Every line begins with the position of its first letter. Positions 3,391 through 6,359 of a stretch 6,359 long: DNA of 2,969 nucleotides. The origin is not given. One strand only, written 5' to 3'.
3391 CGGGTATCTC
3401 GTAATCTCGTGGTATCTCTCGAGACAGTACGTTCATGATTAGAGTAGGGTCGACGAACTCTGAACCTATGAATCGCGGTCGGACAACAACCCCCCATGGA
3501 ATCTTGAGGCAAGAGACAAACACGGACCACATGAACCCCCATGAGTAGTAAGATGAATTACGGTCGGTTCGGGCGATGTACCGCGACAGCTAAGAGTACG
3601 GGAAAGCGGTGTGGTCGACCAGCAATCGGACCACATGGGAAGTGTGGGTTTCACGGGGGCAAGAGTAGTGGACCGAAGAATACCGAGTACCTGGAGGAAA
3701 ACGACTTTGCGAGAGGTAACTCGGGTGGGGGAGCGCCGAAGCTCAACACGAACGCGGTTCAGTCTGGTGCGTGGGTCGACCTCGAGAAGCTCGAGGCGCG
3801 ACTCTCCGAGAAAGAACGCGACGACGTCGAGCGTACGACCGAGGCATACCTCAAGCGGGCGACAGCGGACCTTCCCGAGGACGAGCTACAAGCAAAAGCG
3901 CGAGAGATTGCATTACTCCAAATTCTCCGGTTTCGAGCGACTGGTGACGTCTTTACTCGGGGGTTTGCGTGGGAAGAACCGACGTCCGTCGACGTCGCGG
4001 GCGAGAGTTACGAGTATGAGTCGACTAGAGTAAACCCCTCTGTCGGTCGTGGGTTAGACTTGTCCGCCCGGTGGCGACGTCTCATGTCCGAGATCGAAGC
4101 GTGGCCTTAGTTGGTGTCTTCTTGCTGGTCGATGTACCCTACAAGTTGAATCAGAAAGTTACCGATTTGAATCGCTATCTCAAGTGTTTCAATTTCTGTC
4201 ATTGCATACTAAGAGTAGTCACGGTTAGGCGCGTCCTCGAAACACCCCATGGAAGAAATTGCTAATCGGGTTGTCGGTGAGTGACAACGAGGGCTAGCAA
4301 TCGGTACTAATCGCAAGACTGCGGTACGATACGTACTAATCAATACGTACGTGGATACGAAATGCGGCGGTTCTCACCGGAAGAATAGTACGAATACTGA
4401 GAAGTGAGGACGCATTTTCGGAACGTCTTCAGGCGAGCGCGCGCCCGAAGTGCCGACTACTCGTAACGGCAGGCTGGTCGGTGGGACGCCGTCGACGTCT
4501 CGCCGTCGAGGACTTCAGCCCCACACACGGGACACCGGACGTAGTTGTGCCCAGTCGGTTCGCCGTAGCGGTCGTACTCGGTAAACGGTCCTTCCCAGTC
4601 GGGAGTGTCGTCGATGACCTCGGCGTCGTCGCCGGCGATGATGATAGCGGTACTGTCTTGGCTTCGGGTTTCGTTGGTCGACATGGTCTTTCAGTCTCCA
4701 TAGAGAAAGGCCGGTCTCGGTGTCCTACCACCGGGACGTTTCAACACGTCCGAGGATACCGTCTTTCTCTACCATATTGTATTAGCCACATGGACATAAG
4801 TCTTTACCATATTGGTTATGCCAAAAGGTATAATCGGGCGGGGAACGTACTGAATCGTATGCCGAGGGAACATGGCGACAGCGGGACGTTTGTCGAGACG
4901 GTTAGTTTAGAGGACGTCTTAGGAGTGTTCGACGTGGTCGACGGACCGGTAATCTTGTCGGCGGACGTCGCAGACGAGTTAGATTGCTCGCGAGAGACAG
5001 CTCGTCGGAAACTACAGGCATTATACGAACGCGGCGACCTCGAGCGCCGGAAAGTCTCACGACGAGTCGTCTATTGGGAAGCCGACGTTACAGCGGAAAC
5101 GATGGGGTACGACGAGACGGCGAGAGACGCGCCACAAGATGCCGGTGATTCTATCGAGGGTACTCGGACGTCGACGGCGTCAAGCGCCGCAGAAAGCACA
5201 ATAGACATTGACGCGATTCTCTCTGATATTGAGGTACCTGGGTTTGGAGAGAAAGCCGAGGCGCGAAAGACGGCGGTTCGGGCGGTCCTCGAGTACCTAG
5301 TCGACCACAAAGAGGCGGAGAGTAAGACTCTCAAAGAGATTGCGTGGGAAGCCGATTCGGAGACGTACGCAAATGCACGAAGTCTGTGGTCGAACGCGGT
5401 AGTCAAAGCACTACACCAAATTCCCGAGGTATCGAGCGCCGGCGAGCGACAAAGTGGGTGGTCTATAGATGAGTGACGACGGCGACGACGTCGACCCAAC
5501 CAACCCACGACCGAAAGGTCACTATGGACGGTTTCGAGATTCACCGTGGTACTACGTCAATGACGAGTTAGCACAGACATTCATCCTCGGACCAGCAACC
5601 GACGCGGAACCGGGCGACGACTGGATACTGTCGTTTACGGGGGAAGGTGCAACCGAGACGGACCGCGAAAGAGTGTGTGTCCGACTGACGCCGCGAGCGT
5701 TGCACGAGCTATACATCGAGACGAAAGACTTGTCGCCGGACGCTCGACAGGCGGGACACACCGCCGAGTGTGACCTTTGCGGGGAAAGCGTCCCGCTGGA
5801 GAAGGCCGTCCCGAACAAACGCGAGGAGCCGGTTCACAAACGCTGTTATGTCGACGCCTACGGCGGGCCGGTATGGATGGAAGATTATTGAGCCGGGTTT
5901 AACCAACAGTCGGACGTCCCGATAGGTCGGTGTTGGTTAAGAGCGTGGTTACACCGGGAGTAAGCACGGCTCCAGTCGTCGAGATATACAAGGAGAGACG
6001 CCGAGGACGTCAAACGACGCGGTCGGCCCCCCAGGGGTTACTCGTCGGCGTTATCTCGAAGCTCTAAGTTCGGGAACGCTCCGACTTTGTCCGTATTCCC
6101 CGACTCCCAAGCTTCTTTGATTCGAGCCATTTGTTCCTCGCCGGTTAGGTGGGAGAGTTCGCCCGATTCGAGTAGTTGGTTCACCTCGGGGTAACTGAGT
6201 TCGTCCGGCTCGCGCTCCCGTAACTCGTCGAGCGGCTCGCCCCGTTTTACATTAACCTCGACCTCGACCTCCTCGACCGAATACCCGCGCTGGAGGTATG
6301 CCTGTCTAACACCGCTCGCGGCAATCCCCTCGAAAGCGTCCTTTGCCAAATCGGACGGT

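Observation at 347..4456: Compact uncharacterised replicon or satellite-like module: CopG-like RHH, 881-aa dual-wHTH orphan, orphan TerS-like gene, repeat-rich non-coding tract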

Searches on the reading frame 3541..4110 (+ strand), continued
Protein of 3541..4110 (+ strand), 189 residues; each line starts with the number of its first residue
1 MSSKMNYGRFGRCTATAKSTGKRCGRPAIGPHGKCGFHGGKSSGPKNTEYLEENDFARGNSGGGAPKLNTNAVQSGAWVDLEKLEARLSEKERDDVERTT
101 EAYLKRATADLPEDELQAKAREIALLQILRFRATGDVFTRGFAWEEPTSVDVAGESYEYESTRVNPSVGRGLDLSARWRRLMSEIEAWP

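Call 136: search_protein_families(library=phrogs, proteins=[L061:11310-12140:-, L061:12891-13676:+, L061:6128-6790:+, L061:14525-15160:-, L061:4554-5078:+, L061:6790-7173:+, L063:3548-4216:+, L063:8819-9685:+, L064:2717-3214:-, L059:342-638:+], max_evalue=0.001)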
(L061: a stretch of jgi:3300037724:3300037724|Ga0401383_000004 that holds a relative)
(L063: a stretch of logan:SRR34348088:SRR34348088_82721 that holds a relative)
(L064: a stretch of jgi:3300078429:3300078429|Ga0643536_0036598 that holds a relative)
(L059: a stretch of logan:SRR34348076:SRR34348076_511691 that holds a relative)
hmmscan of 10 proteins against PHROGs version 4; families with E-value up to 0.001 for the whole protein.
L061:11310-12140:- (276 aa): 0 families

L061:12891-13676:+ (261 aa): 0 families

L061:6128-6790:+ (220 aa): 0 families

L061:14525-15160:- (211 aa): 0 families

L061:4554-5078:+ (174 aa): 0 families

L061:6790-7173:+ (127 aa): 0 families

L063:3548-4216:+ (222 aa): 0 families

L063:8819-9685:+ (288 aa): 0 families

L064:2717-3214:- (165 aa): 0 families

L059:342-638:+ (98 aa): 0 families

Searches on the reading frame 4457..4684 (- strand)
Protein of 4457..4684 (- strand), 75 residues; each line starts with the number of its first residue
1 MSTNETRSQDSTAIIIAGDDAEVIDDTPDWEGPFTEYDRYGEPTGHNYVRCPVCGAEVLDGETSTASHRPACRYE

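Call 3: search_protein_families(library=pfam, proteins=[window:4457-4684:-], max_evalue=1)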
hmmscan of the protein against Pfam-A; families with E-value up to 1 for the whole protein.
window:4457-4684:- (75 aa): 6 families
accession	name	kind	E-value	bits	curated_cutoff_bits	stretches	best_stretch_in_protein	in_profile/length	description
PF13240.11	Zn_Ribbon_1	-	0.022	15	25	1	51-62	2-13/23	zinc-ribbon domain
PF03119.21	DNA_ligase_ZBD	-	0.03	14.7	25.8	1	50-59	1-10/27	NAD-dependent DNA ligase C4 zinc finger domain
PF12677.13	DUF3797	-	0.075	13.4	25.1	1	45-57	10-22/48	Domain of unknown function (DUF3797)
PF03884.20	YacG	-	0.083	13.1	25.5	1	49-72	1-22/52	DNA gyrase inhibitor YacG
PF06676.16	DUF1178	-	0.092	13.6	31.6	1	29-59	13-43/147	Protein of unknown function (DUF1178)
PF24460.1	DUF7575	-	0.13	12.1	28.5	1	49-60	4-14/28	Domain of unknown function (DUF7575)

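Call 4: search_protein_families(library=phrogs, proteins=[window:4457-4684:-], max_evalue=1)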
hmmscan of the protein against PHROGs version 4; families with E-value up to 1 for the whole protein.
window:4457-4684:- (75 aa): 5 families
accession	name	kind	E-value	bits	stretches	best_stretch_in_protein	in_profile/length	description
phrog_6332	-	unknown function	0.0036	18.2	1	45-62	4-21/60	-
phrog_5559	-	unknown function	0.059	14.4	1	48-73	7-33/59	-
phrog_2834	-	unknown function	0.092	13.6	1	39-58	40-59/78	-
phrog_13157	-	unknown function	0.098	13.8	1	50-74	19-39/56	-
phrog_34071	-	unknown function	0.14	13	1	14-40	13-37/74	-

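Call 7: search_protein_families(library=ncbifam, proteins=[window:4457-4684:-], max_evalue=1)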
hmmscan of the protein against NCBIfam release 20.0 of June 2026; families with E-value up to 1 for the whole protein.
window:4457-4684:- (75 aa): 3 families
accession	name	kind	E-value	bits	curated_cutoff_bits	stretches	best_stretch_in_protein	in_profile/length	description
NF001638.0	PRK00418.1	equivalog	0.007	16.2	83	1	48-72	7-29/65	DNA gyrase inhibitor YacG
NF001605.0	PRK00398.1-2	equivalog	0.017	15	63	1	50-74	3-26/43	DNA-directed RNA polymerase subunit P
TIGR03830.1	CxxCG_CxxCG_HTH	subfamily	0.08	12.7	61.8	1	46-70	29-53/127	type II TA system antitoxin MqsA family protein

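Call 124: search_protein_families(library=padloc, proteins=[window:4457-4681:-], max_evalue=0.01)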
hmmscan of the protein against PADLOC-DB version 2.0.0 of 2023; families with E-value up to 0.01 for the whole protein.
window:4457-4681:- (74 aa): 0 families

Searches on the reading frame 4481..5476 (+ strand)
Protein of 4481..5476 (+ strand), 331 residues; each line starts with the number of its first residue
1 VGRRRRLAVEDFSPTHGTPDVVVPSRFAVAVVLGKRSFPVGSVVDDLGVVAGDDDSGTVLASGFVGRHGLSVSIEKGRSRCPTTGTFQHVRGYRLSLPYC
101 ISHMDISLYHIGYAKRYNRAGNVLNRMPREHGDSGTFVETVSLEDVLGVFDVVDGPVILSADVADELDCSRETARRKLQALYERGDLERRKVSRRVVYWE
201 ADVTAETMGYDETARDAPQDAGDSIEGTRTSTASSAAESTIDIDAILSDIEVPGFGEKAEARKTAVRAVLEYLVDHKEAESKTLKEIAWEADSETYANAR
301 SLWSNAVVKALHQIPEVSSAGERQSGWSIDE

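Call 3: search_protein_families(library=pfam, proteins=[window:4481-5476:+], max_evalue=1)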
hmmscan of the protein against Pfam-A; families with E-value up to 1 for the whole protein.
window:4481-5476:+ (331 aa): 10 families
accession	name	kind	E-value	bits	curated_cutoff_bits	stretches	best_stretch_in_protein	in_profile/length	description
PF25213.1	HVO_A0261_N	-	5.2e-05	23.5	35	1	161-191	28-58/86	HVO_A0261 N-terminal domain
PF12840.13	HTH_20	-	0.00035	20.9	27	1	160-187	21-47/51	Helix-turn-helix domain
PF24033.1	DUF7342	-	0.003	18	31.6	1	161-200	21-60/150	Family of unknown function (DUF7342)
PF08279.18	HTH_11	-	0.0093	16.3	25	1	160-185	18-43/55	HTH domain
PF08100.18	Dimerisation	-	0.062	13.6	25.6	1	147-203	28-86/93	O-methyltransferase dimerisation domain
PF08220.18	HTH_DeoR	-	0.075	13.2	21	1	162-189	19-46/57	DeoR-like helix-turn-helix domain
PF16365.12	EutK_C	-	0.076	13.5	27.5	1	161-194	18-50/52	Ethanolamine utilization protein EutK C-terminus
PF21248.3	SoFic-like_C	-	0.11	13.1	27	1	163-199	36-72/76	Protein adenylyltransferase SoFic-like, C-terminal domain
PF13545.12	HTH_Crp_2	-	0.11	12.9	27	1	161-191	26-57/70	Crp-like helix-turn-helix domain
PF01978.25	TrmB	-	0.19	12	25.6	0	162-198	27-62/68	Sugar-specific transcriptional regulator TrmB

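Call 4: search_protein_families(library=phrogs, proteins=[window:4481-5476:+], max_evalue=1)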
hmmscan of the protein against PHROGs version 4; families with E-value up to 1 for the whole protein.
window:4481-5476:+ (331 aa): 11 families
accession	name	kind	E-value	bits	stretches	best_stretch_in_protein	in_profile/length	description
phrog_15732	-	unknown function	3.6e-05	24.5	1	153-221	43-113/214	-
phrog_18890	-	transcription regulation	0.00026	22.8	1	130-202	11-86/91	transcriptional regulator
phrog_1840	-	integration and excision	0.0037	18.7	1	161-226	10-71/90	excisionase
phrog_5978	-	unknown function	0.0063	16.6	1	152-200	306-354/364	-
phrog_1687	-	transcription regulation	0.05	14.6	0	156-204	79-127/162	MarR family transcrition regulator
phrog_31115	-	DNA, RNA and nucleotide metabolism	0.051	14.9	1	147-191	66-109/121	replication initiation protein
phrog_21868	-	unknown function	0.086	13.2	1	162-190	65-93/335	-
phrog_32138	-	DNA, RNA and nucleotide metabolism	0.18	12.7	0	162-179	23-40/54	DNA binding protein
phrog_4617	-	DNA, RNA and nucleotide metabolism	0.18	12.4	1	162-208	42-88/223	replication initiation protein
phrog_7847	-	unknown function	0.2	12.2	1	159-193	19-53/222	-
phrog_4494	-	unknown function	0.32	12.5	1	160-193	21-54/109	-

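Call 7: search_protein_families(library=ncbifam, proteins=[window:4481-5476:+], max_evalue=1)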
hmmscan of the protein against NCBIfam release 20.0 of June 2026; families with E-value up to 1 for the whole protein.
window:4481-5476:+ (331 aa): 3 families
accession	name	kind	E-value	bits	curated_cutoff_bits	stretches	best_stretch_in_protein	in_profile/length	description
TIGR02018.2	his_ut_repres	equivalog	0.0024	17.3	220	1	162-191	28-57/226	histidine utilization transcriptional repressor HutC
NF041397.1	TranRegGlpR_Halo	equivalog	0.0047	16.6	300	1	161-190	23-52/253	HTH-type transcriptional regulator GlpR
NF053606.1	Sta1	subfamily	0.025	14.7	80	1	160-194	37-71/100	Sta1 family transcriptional regulator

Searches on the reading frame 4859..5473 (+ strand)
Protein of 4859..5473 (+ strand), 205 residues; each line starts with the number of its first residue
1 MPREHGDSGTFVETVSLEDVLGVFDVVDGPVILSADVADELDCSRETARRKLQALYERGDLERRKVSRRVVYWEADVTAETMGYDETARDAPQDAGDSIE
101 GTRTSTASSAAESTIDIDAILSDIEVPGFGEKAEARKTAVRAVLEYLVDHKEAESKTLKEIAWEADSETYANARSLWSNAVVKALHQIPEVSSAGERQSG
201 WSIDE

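Call 117: search_dna_similar(query=window:4859-5473:+, collection=phages, mode=protein, max_evalue=0.01, max_rows=10)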
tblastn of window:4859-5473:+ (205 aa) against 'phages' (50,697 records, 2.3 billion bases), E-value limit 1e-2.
No match.

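Call 124: search_protein_families(library=padloc, proteins=[window:4859-5473:+], max_evalue=0.01)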
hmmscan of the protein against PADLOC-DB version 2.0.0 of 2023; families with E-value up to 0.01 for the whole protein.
window:4859-5473:+ (205 aa): 2 families
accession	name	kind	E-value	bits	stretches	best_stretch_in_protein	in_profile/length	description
PDLC01438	Csa3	-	0.00098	17.2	1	18-122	148-247/305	"CAS-I,CAS-II,CAS-III,CAS-IV,CAS-V,CAS-VI; associated_signaling"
PDLC03963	SoFic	-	0.0055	14.1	0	29-73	305-350/361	-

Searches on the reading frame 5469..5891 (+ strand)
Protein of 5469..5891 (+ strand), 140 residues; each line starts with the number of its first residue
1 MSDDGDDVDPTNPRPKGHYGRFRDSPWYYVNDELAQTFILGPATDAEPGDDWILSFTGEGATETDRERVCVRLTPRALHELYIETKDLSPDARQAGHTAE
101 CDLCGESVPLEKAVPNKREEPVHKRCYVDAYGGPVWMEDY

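Call 3: search_protein_families(library=pfam, proteins=[window:5469-5891:+], max_evalue=1)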
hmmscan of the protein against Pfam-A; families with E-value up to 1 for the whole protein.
window:5469-5891:+ (140 aa): 1 family
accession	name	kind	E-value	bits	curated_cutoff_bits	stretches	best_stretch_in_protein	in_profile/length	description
PF25232.1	DUF7848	-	0.029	14.9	24.5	1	85-109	16-40/80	Domain of unknown function (DUF7848)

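Call 4: search_protein_families(library=phrogs, proteins=[window:5469-5891:+], max_evalue=1)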
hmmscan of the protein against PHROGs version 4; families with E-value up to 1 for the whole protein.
window:5469-5891:+ (140 aa): 1 family
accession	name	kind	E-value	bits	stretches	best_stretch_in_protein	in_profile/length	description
phrog_10944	-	unknown function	0.09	14.1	0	85-107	16-38/79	-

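Call 7: search_protein_families(library=ncbifam, proteins=[window:5469-5891:+], max_evalue=1)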
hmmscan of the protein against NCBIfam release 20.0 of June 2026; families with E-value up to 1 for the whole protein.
window:5469-5891:+ (140 aa): 0 families

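Call 118: search_dna_similar(query=window:5469-5888:+, collection=phages, mode=protein, max_evalue=0.01, max_rows=10)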
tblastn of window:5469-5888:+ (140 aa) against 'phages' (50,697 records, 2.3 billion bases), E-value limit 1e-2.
No match.

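Call 124: search_protein_families(library=padloc, proteins=[window:5469-5888:+], max_evalue=0.01)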
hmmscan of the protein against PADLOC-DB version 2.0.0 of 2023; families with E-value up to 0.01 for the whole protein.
window:5469-5888:+ (140 aa): 0 families

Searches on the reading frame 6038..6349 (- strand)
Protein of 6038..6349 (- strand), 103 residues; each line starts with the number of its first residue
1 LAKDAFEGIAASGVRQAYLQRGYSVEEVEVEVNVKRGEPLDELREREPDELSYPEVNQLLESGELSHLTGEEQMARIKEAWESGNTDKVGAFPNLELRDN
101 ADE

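Call 3: search_protein_families(library=pfam, proteins=[window:6038-6349:-], max_evalue=1)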
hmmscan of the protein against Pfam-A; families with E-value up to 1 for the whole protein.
window:6038-6349:- (103 aa): 0 families

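Call 4: search_protein_families(library=phrogs, proteins=[window:6038-6349:-], max_evalue=1)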
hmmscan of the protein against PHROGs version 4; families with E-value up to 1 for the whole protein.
window:6038-6349:- (103 aa): 0 families

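Call 7: search_protein_families(library=ncbifam, proteins=[window:6038-6349:-], max_evalue=1)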
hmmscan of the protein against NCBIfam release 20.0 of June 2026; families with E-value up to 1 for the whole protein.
window:6038-6349:- (103 aa): 0 families

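Call 119: search_dna_similar(query=window:6038-6346:-, collection=phages, mode=protein, max_evalue=0.01, max_rows=10)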
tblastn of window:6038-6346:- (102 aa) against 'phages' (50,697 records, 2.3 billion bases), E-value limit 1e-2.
No match.

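Call 124: search_protein_families(library=padloc, proteins=[window:6038-6346:-], max_evalue=0.01)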
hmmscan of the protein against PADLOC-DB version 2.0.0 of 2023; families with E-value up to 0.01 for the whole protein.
window:6038-6346:- (102 aa): 0 families
